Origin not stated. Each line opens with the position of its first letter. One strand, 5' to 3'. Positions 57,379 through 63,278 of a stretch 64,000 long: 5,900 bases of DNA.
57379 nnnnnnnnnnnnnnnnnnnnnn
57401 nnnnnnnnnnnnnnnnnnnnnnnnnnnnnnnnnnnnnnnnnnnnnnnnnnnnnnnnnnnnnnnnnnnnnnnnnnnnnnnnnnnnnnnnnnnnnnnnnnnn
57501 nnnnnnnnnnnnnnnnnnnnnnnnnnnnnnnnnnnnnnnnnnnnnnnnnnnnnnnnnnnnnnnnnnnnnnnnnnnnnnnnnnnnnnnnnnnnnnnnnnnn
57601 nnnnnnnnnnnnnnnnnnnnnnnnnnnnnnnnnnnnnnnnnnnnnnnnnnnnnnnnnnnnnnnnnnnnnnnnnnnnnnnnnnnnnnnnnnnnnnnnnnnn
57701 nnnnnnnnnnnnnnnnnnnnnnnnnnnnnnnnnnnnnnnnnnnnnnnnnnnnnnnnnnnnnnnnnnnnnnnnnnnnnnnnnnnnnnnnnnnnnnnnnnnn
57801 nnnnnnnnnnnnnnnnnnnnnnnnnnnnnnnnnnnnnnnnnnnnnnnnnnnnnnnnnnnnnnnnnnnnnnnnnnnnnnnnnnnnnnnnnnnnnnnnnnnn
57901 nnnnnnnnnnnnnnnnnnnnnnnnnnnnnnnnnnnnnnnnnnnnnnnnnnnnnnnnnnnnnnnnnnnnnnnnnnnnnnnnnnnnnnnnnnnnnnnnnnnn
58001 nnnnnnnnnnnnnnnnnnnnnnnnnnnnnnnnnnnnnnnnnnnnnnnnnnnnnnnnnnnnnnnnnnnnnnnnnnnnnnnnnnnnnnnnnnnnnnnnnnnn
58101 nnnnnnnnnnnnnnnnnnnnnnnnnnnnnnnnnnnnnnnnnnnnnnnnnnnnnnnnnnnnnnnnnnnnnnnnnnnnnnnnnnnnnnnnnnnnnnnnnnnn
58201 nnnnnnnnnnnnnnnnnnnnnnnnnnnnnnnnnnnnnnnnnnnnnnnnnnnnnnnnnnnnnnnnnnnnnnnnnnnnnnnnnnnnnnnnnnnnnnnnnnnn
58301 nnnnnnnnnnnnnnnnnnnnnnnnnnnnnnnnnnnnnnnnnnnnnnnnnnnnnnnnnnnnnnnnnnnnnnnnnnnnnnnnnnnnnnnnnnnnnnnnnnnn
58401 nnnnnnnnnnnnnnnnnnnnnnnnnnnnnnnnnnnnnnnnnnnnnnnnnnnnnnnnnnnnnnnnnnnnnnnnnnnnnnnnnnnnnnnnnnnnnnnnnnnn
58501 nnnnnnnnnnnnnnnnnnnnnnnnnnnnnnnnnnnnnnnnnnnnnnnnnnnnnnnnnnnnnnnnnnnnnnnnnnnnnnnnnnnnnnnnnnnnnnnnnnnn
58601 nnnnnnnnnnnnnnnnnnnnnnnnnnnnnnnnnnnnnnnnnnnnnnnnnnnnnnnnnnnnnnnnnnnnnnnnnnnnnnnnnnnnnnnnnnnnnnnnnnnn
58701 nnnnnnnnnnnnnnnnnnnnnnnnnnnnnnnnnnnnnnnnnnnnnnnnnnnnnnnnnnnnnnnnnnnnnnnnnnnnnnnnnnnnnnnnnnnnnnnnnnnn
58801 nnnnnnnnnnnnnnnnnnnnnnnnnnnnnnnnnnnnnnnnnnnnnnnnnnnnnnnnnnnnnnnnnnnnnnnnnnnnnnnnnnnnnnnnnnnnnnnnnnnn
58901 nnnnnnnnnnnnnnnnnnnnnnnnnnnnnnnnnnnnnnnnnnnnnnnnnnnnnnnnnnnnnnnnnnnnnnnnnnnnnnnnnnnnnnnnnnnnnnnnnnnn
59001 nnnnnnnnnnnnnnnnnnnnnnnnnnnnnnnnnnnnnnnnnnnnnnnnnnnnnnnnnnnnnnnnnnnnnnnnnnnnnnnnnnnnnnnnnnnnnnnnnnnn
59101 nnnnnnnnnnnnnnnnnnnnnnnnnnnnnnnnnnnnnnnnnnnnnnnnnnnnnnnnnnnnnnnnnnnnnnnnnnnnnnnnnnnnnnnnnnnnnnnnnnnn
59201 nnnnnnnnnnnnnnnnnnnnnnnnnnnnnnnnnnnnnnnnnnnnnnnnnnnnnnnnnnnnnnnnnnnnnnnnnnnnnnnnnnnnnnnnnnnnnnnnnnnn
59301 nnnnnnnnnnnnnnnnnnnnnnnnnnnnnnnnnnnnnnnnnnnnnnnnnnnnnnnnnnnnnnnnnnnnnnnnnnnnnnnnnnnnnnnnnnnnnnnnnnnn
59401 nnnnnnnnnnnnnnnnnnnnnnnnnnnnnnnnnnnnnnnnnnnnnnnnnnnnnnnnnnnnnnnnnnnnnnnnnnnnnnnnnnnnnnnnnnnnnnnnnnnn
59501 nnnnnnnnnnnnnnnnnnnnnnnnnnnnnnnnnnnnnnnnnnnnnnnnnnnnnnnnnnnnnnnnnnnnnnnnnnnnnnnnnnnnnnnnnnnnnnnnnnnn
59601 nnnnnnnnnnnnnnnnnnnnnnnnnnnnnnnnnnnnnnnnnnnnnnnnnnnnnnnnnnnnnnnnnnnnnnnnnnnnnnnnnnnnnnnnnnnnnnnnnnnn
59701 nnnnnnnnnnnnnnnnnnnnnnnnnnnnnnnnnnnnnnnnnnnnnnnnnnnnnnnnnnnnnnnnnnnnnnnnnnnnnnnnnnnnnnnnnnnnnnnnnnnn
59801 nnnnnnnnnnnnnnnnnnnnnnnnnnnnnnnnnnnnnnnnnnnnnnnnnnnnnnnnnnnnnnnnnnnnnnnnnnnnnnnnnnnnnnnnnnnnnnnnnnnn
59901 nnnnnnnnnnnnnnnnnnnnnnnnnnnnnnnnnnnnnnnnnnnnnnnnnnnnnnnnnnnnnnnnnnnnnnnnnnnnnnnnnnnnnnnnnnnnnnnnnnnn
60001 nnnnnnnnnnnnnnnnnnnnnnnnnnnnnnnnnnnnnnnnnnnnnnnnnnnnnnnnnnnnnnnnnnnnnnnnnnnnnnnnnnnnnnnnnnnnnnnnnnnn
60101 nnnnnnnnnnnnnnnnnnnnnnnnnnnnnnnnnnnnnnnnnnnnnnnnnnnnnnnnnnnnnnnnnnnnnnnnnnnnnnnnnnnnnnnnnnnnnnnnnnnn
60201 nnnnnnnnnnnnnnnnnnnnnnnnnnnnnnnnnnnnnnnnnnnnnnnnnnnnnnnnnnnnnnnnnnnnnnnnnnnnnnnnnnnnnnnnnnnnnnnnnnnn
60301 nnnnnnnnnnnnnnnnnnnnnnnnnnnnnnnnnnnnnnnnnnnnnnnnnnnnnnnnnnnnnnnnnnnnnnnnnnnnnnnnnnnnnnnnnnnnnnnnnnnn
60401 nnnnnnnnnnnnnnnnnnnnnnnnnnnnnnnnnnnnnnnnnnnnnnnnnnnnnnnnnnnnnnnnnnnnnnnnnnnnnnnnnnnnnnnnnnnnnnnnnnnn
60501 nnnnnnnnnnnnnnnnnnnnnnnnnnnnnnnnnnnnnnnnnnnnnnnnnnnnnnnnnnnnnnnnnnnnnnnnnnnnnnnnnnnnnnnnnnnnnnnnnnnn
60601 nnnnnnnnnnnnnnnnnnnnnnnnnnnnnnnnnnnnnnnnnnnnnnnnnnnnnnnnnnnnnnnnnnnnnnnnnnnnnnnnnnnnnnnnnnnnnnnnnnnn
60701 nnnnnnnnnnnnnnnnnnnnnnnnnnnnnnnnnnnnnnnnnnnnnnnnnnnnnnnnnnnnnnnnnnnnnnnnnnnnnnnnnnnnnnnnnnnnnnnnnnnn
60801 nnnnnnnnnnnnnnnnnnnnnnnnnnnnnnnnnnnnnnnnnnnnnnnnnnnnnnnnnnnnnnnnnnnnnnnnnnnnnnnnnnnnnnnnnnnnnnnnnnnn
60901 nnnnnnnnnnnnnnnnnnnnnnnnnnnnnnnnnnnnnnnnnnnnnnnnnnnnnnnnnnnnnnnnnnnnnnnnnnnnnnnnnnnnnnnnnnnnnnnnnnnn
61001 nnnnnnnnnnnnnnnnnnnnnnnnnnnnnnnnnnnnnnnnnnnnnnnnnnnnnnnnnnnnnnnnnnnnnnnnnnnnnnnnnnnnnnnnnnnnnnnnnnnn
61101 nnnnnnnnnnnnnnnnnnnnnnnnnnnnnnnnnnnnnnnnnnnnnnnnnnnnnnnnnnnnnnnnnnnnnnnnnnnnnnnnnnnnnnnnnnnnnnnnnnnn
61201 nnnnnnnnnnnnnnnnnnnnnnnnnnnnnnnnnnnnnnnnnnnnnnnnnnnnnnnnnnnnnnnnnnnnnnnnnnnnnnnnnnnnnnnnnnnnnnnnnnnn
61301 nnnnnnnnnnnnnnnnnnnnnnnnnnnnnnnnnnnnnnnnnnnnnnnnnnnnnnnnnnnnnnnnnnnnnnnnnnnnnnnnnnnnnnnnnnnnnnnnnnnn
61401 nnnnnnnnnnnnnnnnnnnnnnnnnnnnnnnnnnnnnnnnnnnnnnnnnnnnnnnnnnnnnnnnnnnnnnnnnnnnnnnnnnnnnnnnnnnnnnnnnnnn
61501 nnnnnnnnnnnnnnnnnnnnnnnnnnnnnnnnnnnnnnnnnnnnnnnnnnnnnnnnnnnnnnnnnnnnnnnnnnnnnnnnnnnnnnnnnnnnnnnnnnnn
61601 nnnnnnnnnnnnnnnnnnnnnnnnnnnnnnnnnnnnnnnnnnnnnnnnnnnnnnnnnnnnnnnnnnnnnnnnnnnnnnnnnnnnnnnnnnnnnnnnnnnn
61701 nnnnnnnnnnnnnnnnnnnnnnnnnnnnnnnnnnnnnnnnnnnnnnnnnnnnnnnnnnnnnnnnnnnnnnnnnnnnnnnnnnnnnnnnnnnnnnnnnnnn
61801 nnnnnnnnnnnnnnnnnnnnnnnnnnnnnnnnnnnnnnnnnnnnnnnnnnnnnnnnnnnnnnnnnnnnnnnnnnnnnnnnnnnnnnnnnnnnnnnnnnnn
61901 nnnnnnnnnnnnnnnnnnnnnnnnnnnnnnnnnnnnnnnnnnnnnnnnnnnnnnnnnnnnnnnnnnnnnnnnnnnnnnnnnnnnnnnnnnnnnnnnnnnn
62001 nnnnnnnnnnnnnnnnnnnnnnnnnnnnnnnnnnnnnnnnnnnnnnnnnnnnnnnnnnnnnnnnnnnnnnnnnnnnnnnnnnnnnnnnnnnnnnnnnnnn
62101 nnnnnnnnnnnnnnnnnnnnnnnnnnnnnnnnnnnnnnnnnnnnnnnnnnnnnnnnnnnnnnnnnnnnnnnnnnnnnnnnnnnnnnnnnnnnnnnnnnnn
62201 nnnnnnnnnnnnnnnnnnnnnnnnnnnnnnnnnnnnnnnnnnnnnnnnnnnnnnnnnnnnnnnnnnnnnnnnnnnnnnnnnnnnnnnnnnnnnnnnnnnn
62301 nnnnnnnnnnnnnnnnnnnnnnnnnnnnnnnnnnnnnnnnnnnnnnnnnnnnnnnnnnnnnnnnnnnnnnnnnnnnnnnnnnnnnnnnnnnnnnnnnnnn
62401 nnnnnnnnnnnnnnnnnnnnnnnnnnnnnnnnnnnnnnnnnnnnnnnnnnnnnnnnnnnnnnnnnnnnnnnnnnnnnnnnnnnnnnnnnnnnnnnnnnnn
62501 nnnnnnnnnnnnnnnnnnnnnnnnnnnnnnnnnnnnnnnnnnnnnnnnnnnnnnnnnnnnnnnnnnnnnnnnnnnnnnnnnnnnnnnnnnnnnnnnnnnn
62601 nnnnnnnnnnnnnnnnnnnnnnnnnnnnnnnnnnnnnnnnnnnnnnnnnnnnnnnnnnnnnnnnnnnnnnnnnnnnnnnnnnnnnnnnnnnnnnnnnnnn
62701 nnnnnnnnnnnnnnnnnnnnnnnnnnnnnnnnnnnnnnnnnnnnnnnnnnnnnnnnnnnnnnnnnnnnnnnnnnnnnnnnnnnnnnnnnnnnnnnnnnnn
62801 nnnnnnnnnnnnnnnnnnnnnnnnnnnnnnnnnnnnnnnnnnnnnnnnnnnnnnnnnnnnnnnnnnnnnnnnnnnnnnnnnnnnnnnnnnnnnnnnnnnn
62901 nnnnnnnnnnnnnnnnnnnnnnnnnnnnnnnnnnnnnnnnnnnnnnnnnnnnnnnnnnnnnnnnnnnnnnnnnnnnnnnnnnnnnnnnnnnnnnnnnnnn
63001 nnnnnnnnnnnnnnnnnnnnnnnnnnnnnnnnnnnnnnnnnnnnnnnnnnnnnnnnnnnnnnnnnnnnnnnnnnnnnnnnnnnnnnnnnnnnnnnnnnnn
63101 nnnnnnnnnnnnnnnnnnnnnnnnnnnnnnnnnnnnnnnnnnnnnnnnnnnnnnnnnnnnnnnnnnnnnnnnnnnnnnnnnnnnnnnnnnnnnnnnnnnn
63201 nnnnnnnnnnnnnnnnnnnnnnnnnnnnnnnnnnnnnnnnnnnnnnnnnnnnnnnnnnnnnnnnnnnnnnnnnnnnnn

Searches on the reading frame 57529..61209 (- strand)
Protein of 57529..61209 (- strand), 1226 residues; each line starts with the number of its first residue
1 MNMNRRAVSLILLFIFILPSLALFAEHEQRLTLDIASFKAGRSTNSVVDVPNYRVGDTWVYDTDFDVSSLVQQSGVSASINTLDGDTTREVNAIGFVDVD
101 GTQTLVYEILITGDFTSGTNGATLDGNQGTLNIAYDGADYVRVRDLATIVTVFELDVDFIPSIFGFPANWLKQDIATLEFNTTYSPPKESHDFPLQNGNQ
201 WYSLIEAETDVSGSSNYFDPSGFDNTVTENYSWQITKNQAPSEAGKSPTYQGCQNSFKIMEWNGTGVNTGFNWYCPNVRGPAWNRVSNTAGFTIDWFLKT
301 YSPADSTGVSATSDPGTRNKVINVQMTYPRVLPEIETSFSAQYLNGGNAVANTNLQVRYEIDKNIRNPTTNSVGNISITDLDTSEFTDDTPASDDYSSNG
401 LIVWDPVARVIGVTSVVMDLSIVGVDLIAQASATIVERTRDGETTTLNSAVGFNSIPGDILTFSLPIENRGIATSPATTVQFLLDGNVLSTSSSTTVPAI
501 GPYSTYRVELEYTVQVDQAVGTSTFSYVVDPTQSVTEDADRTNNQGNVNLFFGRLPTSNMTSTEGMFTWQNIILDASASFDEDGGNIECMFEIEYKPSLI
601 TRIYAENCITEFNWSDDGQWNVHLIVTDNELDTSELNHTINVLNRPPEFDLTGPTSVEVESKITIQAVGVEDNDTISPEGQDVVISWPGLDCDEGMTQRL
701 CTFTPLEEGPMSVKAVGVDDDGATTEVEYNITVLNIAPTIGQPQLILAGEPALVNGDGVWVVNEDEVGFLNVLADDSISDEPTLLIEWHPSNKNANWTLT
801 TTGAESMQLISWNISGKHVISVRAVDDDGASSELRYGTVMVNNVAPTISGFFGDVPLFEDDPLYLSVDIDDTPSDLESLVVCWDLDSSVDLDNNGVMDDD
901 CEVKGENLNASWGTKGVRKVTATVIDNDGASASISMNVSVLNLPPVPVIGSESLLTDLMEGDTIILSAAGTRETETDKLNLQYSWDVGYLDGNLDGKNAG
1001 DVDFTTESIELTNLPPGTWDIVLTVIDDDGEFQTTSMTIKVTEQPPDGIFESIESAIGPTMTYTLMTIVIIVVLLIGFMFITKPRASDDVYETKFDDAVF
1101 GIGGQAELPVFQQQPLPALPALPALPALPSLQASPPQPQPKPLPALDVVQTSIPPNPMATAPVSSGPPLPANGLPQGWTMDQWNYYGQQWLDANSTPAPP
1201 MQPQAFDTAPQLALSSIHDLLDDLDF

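Call 14: search_protein_families(library=pfam, proteins=[window:57529-61209:-], max_evalue=0.0001)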
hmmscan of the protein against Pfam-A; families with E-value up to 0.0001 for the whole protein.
window:57529-61209:- (1226 aa): 2 families
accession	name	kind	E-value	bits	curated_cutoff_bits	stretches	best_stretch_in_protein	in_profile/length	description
PF07705.17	CARDB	-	5.9e-11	42.9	22.7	1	456-545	16-98/101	CARDB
PF18911.6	PKD_4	-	1.9e-08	34.7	27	0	958-1040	14-84/85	PKD domain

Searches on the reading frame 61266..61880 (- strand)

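Call 14: search_protein_families(library=pfam, proteins=[window:61266-61880:-], max_evalue=0.0001)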
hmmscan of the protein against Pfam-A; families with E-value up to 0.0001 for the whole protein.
window:61266-61880:- (204 aa): 1 family
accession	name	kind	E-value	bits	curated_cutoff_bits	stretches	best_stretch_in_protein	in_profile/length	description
PF00352.27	TBP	-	3e-51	171.7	22.9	2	8-87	2-84/85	Transcription factor TFIID (or TATA-binding protein, TBP)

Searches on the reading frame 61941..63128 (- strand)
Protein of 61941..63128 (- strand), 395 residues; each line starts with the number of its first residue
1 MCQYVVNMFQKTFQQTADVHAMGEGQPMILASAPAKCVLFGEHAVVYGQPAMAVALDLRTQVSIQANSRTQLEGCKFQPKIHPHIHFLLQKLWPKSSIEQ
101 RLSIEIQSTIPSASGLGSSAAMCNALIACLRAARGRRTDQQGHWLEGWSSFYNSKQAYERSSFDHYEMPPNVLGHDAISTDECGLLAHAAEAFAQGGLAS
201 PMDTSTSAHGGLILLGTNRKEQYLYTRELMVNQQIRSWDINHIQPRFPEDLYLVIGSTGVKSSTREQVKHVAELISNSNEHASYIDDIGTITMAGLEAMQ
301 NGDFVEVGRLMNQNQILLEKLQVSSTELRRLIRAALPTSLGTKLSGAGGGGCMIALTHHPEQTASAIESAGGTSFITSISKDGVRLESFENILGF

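Call 14: search_protein_families(library=pfam, proteins=[window:61941-63128:-], max_evalue=0.0001)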
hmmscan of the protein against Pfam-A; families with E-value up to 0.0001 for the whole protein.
window:61941-63128:- (395 aa): 3 families
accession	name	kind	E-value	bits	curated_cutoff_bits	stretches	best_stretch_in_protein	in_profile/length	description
PF08544.19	GHMP_kinases_C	-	8e-12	45.8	21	1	296-367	2-76/85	GHMP kinases C terminal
PF00288.32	GHMP_kinases_N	-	8.7e-10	39.1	22.3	1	97-138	15-54/87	GHMP kinases N terminal domain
PF22700.2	MVD-like_N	-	5.9e-05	23.2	27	0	59-139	36-120/157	Diphosphomevalonate decarboxylase-like N-terminal domain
